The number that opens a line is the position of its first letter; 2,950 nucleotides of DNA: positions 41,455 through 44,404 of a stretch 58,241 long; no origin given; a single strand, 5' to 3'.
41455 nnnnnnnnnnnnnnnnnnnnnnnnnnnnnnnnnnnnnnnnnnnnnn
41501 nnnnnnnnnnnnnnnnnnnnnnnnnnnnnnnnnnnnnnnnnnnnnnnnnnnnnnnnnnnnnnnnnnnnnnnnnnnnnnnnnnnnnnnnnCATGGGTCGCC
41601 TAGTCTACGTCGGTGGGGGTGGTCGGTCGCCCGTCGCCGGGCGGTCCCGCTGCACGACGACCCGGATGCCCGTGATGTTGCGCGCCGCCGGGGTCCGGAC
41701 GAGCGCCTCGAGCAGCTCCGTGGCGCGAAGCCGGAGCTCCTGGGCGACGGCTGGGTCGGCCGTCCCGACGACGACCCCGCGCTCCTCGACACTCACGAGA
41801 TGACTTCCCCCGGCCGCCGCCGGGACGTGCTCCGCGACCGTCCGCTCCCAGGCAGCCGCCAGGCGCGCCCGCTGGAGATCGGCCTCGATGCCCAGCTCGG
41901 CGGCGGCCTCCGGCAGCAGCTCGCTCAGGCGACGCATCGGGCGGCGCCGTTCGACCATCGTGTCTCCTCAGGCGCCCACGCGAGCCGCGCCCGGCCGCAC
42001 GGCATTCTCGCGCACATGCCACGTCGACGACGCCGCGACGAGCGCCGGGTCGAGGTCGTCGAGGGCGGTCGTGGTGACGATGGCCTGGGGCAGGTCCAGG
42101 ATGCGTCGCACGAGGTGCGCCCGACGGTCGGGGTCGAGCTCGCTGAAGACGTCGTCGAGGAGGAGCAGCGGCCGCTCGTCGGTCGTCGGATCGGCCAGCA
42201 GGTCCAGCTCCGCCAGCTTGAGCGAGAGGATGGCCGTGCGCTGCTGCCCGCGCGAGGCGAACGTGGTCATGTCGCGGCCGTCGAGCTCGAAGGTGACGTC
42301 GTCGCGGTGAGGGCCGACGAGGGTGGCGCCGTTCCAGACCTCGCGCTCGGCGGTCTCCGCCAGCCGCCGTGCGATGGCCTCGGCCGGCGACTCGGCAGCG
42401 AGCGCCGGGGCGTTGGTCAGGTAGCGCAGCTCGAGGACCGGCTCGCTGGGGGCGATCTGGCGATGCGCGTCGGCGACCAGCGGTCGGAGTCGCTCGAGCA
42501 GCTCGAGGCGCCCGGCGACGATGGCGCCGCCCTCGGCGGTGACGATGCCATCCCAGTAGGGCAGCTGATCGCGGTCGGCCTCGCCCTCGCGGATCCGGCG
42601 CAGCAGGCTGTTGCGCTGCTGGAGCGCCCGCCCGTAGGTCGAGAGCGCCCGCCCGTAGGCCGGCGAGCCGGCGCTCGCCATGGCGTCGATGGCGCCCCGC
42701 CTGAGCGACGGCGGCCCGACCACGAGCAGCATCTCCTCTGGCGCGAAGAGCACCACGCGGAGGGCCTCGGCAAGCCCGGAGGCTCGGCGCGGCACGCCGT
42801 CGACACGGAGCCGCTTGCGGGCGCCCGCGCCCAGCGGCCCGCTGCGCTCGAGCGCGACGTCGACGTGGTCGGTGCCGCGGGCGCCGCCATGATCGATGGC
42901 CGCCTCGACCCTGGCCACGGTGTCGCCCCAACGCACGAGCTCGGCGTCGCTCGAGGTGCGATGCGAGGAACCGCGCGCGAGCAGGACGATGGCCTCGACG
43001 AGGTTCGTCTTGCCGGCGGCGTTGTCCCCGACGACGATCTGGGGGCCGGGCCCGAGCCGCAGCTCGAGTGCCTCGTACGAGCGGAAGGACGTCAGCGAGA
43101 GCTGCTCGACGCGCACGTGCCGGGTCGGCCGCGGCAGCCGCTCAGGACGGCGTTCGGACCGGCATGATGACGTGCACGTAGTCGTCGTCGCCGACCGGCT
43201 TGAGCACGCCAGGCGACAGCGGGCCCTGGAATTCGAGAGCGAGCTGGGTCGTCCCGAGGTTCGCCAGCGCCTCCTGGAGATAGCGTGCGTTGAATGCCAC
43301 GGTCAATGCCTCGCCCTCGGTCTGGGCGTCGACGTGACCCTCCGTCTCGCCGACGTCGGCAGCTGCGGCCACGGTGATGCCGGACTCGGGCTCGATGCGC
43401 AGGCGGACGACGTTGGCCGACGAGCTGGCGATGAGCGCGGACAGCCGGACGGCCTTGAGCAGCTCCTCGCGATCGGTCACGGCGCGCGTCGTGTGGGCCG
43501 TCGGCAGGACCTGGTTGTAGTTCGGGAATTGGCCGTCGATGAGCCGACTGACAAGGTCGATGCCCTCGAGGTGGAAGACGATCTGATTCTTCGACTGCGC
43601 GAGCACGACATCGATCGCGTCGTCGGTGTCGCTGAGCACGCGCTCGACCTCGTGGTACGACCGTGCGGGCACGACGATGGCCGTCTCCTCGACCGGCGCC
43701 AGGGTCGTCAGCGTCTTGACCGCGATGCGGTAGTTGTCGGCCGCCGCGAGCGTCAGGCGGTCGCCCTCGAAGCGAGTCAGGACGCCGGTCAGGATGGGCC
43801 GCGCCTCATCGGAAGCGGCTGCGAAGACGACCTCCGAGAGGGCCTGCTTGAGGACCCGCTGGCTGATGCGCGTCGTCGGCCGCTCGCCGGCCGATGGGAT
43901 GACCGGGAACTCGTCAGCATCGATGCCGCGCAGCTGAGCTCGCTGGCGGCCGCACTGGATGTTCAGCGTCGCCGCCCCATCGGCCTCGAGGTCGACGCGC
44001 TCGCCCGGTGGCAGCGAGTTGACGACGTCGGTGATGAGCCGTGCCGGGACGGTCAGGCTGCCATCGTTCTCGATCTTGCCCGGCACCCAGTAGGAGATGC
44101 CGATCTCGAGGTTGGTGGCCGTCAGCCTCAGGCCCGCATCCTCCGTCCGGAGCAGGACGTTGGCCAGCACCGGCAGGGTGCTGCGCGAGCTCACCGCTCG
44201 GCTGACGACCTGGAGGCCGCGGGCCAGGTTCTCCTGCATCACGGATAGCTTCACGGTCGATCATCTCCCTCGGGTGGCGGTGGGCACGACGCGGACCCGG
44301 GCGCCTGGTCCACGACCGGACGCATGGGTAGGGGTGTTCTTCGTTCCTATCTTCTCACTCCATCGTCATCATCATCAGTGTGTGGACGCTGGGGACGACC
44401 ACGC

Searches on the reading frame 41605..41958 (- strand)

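Call 6: search_protein_families(library=pfam, proteins=[window:41605-41958:-], max_evalue=0.01)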
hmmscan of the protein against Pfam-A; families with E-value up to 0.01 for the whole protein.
window:41605-41958:- (117 aa): 1 family
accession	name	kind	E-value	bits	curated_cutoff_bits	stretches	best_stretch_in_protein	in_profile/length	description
PF05258.17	DciA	-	2.2e-08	34.6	24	1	11-100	2-89/89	Dna[CI] antecedent, DciA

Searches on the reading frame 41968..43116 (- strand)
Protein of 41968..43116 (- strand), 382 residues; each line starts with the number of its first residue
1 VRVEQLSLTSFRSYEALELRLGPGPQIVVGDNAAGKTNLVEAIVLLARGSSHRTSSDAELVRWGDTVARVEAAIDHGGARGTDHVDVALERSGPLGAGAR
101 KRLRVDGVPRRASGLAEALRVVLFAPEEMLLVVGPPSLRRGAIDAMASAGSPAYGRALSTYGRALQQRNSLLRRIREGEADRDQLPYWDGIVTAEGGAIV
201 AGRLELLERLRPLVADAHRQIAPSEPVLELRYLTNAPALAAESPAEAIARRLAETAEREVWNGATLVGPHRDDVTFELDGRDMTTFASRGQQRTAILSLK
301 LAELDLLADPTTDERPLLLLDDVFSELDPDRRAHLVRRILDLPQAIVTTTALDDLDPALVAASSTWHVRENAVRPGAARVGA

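Call 6: search_protein_families(library=pfam, proteins=[window:41968-43116:-], max_evalue=0.01)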
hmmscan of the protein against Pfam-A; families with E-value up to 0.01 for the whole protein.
window:41968-43116:- (382 aa): 5 families
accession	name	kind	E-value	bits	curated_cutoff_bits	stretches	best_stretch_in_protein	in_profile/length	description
PF02463.25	SMC_N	-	6.5e-16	58.9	40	1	3-350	2-197/220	RecF/RecN/SMC N terminal domain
PF13304.12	AAA_21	-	1.1e-09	39.3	27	1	28-48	4-24/304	AAA domain, putative AbiEii toxin, Type IV TA system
PF13476.12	AAA_23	-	3.8e-08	34.6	27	1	5-89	1-79/201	AAA domain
PF13175.12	AAA_15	-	1.2e-06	28.8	32.1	1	1-50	1-50/374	AAA ATPase domain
PF13514.12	AAA_27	-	5.8e-05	23.2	22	1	1-57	1-60/206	AAA domain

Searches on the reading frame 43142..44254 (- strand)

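Call 6: search_protein_families(library=pfam, proteins=[window:43142-44254:-], max_evalue=0.01)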
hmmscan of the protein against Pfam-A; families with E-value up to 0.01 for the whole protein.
window:43142-44254:- (370 aa): 3 families
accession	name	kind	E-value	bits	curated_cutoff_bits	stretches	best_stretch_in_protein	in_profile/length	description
PF00712.24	DNA_pol3_beta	-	1.4e-35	122.4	24.4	2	1-120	1-120/120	DNA polymerase III beta subunit, N-terminal domain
PF02767.21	DNA_pol3_beta_2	-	3.7e-32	111.5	27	1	130-245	2-116/116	DNA polymerase III beta subunit, central domain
PF02768.20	DNA_pol3_beta_3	-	6.4e-25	87.8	27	1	248-367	2-121/121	DNA polymerase III beta subunit, C-terminal domain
